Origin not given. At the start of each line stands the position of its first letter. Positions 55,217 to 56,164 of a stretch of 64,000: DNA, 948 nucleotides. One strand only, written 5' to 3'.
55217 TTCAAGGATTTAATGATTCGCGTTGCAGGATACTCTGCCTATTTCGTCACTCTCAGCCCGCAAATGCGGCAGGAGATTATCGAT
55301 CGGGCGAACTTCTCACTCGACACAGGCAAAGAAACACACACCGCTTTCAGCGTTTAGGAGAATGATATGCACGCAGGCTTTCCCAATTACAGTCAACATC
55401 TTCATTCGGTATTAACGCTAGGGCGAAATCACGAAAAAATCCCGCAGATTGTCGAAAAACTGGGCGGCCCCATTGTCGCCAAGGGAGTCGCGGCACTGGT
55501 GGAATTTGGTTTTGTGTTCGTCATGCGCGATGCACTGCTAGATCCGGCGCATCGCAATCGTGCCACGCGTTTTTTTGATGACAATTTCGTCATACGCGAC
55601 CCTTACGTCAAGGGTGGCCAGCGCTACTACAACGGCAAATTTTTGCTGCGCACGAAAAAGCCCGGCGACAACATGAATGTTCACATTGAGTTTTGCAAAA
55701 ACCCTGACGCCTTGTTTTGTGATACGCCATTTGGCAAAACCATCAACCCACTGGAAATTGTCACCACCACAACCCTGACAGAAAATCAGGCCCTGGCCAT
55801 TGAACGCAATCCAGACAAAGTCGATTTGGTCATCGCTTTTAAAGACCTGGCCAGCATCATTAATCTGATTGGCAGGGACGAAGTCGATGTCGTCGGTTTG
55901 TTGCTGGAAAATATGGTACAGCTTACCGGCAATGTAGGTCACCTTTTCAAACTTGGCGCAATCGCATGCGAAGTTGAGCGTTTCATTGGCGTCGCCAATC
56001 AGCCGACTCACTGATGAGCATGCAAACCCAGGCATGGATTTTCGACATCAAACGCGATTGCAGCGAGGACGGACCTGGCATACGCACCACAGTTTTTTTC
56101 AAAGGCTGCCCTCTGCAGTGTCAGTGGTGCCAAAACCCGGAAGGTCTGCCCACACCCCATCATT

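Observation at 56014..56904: PFL2-class glycyl radical enzyme paired with a PflA-type activase lacking the auxiliary ferredoxin-like cluster domain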

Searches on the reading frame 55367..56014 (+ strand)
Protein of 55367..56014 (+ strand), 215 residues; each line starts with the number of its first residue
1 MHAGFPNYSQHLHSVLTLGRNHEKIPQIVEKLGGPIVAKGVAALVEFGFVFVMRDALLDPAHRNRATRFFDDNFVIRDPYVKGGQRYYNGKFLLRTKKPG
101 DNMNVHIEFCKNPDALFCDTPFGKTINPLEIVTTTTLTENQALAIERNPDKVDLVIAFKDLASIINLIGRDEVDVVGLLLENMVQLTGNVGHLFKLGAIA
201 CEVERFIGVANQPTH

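Call 3: search_protein_families(library=pfam, proteins=[window:55367-56014:+], max_evalue=0.01)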
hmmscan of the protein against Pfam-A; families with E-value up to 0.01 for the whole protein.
window:55367-56014:+ (215 aa): 0 families

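Call 4: search_protein_families(library=ncbifam, proteins=[window:55367-56014:+], max_evalue=0.01)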
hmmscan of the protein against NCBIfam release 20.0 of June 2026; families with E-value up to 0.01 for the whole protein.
window:55367-56014:+ (215 aa): 0 families

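Call 33: search_solved_structures(query=A2, max_evalue=10, show_alignments=2)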
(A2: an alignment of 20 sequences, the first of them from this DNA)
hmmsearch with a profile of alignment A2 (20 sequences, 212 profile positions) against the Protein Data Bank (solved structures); distinct sequences matched with E-value up to 10: 2.
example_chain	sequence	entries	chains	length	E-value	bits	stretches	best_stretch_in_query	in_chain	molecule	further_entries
1c3a_A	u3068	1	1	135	1.4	11.8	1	11-65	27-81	FLAVOCETIN-A: ALPHA SUBUNIT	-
1v4l_A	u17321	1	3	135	1.5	11.7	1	11-65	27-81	mucrocetin alpha chain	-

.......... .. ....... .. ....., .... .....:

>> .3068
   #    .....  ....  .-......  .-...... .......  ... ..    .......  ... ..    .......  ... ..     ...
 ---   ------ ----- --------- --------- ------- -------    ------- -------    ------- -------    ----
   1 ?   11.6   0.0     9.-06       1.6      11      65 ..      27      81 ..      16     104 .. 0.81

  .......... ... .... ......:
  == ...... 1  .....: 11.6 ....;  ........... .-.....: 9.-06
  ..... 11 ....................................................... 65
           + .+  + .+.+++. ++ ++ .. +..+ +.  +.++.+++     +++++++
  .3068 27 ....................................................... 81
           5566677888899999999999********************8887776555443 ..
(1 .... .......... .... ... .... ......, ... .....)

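Call 34: search_protein_families(library=pfam, alignment_id=A2, max_evalue=10)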
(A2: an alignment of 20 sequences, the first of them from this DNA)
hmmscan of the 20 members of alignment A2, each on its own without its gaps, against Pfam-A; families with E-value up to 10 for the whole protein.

A. member 1, seq(215 aa): 0 families

B. families by the number of members that match (of 20 scanned): 5 families
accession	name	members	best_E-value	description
PF08221.17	HTH_9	2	0.17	RNA polymerase III subunit RPC82 helix-turn-helix domain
PF13800.11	Sigma_reg_N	1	0.087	Sigma factor regulator N-terminal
PF06379.18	RhaT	1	0.097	L-rhamnose-proton symport protein (RhaT)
PF02239.22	Cytochrom_D1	1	0.1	Cytochrome D1 heme domain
PF14919.11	MTBP_mid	1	0.15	MDM2-binding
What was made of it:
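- On SCP2 sterol/lipid-carrier fold, for the 215-aa partner: No Pfam hit at E <= 10 for 20 members; a profile against PDB sequences finds nothing (calls 33, 34).
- Closest known: SCP2-fold lipid carriers. Different: No sequence-level match to any SCP2 Pfam model (calls 3, 34).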

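Call 44: find_homologous_proteins(query=window:55367-56014:+, max_evalue=0.001)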
Query window:55367-56014:+ (215 aa): 286 proteins with E <= 0.001 among 1161 candidates; the best 120 are listed.
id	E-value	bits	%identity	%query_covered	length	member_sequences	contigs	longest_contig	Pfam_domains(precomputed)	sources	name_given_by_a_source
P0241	2.0e-141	487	100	100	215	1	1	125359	-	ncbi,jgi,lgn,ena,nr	ncbi:MAG: hypothetical protein OEW58_04225 [Gammaproteobacteria bacterium]|nr:hypothetical protein [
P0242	5.1e-87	309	63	99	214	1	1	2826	-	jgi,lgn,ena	-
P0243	5.2e-80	286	58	98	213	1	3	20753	-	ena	-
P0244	3.5e-79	284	58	97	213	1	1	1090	-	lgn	-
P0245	4.5e-79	283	58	98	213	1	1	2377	-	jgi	-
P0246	5.1e-79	283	59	98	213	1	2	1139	-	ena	-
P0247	9.2e-79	282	58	97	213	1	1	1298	-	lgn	-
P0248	1.5e-78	281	58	97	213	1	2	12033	-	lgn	-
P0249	1.6e-78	281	59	97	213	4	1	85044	-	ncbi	-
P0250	1.6e-78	281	57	98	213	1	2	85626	-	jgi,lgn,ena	-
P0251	2.9e-78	280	58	98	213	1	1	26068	-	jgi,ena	-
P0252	3.0e-78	280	57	98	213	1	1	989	-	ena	-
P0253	3.4e-78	280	58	97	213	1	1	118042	-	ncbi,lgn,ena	-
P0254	3.4e-78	280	57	97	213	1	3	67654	-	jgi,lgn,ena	-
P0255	4.3e-78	280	57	98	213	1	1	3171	-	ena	-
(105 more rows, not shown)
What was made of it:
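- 55367..56014 (+): Conserved 215-aa partner protein (p215): N-terminal helices followed by an SCP2-like alpha/beta domain. It lies between the GRE and the AE and appears translationally coupled to both. 286 homologs; every source name among the 120 listed is 'hypothetical' or 'uncharacterized' (call 44).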

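Call 56: predict_structure(alignment_id=A4)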
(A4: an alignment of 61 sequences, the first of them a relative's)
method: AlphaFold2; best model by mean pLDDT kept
length: 215 residues; sequences in the alignment: 61
mean_pLDDT: 78.5   pTM: 0.75
mean pLDDT of the five models: 78.5, 77.8, 72.1, 71.9, 71.5
residues with pLDDT >= 90: 60; 70-90: 104; 50-70: 33; < 50: 18
segments of 3 or more residues with pLDDT < 50: 1-13, 211-215
pLDDT, mean of each block of 10 residues (from residue 1): 39 52 56 78 85 80 85 90 89 91 93 89 85 93 94 93 75 67 85 80 69 39
secondary structure, 60 per line:
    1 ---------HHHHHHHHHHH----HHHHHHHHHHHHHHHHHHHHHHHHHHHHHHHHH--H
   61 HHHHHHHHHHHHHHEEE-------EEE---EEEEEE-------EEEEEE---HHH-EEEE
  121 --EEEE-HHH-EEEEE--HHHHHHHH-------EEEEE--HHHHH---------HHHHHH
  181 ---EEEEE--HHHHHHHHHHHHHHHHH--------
elements in order: H10-20 H25-57 H60-74 E75-77 E85-87 E91-96 E104-109 E117-120 E123-126 E132-136 H139-146 E154-158 H161-165 H175-180 E184-188 H191-207
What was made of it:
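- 55367..56014 (+): AF2 model pLDDT 78.5, pTM 0.75 (call 56).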

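Call 58: fold_search(model_id=the predicted structure, library=pdb)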
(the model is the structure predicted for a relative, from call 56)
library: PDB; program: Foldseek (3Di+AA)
matches with E <= 10: 119; with E <= 0.001: 0
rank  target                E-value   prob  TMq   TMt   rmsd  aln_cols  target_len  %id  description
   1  6h6p_A                1.3e-03  1.00  0.38  0.64   5.2       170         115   11  UbiJ-SCP2 Ubiquinone synthesis protein (released 2019-02-13)
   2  4av7_B                4.5e-03  0.99  0.29  0.11   9.6       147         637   12  Structure determination of the double mutant S233Y F250G from the sec- alkyl sulfatase PisA1 (released 2012-12-05)
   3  8ia9_A                5.4e-03  0.82  0.28  0.17  13.3       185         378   10  SpnK Methyltransferase from the Spinosyn Biosynthetic Pathway in Complex with Mg (released 2023-09-27)
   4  4jgx_B                5.8e-03  0.97  0.32  0.46   6.1       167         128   12  The Structure of Sterol Carrier Protein 2 from the Yeast Yarrowia Lipolytica (released 2013-12-18)
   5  2cg2                  8.4e-03  1.00  0.28  0.11   6.2       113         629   15  Crystal structure of SdsA1, an alkylsulfatase from Pseudomonas aeruginosa, in complex with sulfate (released 2006-04-26)
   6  2cfu                  9.5e-03  1.00  0.28  0.11   6.1       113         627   15  Crystal structure of SdsA1, an alkylsulfatase from Pseudomonas aeruginosa, in complex with 1-decane-sulfonic-acid. (released 2006-04-26)
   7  8af2_B                9.5e-03  0.97  0.28  0.44   7.0       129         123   13  Human Sterol Carrier Protein with unnatural amino acid 2,2'-bipyridine alanine incorporated at position 111 (released 2023-08-16)
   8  2nbm_MODEL_1_A        9.5e-03  0.97  0.28  0.50   7.4       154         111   12  Solution NMR structure of ligand free sterol carrier protein 2 like 2 from Aedes aegypti (released 2017-03-08)
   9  1wfr_MODEL_1_A        9.5e-03  0.90  0.26  0.35   7.8       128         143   16  Solution structure of the conserved hypothetical protein TT1886, possibly sterol carrier protein, from Thermus (released 2004-11-26)
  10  6h6o_B                1.0e-02  0.98  0.35  0.56   6.0       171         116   12  UbiJ-SCP2 Ubiquinone synthesis protein (released 2019-02-13)
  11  2cfz                  1.2e-02  0.99  0.28  0.11   4.7       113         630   18  Crystal structure of SdsA1, an alkylsulfatase from Pseudomonas aeruginosa, in complex with 1-dodecanol (released 2006-04-26)
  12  4pdx_A                1.3e-02  0.97  0.27  0.11   8.6       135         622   12  Crystal structure of Escherchia coli uncharacterized protein YjcS (released 2015-04-29)
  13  3bkr                  1.3e-02  0.93  0.27  0.44   9.3       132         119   14  Crystal Structure of Sterol Carrier Protein-2 like-3 (SCP2-L3) from Aedes Aegypti (released 2008-12-09)
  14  6ovp_B                1.3e-02  0.92  0.33  0.47   6.9       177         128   12  Sterol Carrier Protein 2 from Yarrowia Lipolytica (apo form) (released 2020-05-20)
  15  4jgx_A                1.6e-02  0.77  0.27  0.39   6.9       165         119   14  The Structure of Sterol Carrier Protein 2 from the Yeast Yarrowia Lipolytica (released 2013-12-18)
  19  6h6p_B                1.9e-02  0.97  0.35  0.58   5.5       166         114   13  UbiJ-SCP2 Ubiquinone synthesis protein (released 2019-02-13)
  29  6h6p_D                3.3e-02  0.98  0.36  0.61   5.3       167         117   10  UbiJ-SCP2 Ubiquinone synthesis protein (released 2019-02-13)
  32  6h6p_C                4.5e-02  0.94  0.35  0.58   5.7       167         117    9  UbiJ-SCP2 Ubiquinone synthesis protein (released 2019-02-13)
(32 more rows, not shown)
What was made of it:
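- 55367..56014 (+): Foldseek PDB hits are almost all SCP2 folds: UbiJ-SCP2 6h6p (prob 1.0, TMt 0.64), alkylsulfatase C-terminal domains and sterol carrier protein 2 (call 58).
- Closest known: SCP2-fold lipid carriers. Same: The predicted alpha/beta domain (residues ~75-207) matches SCP2 folds almost exclusively (prob up to 1.0, TMt up to 0.64, call 58).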
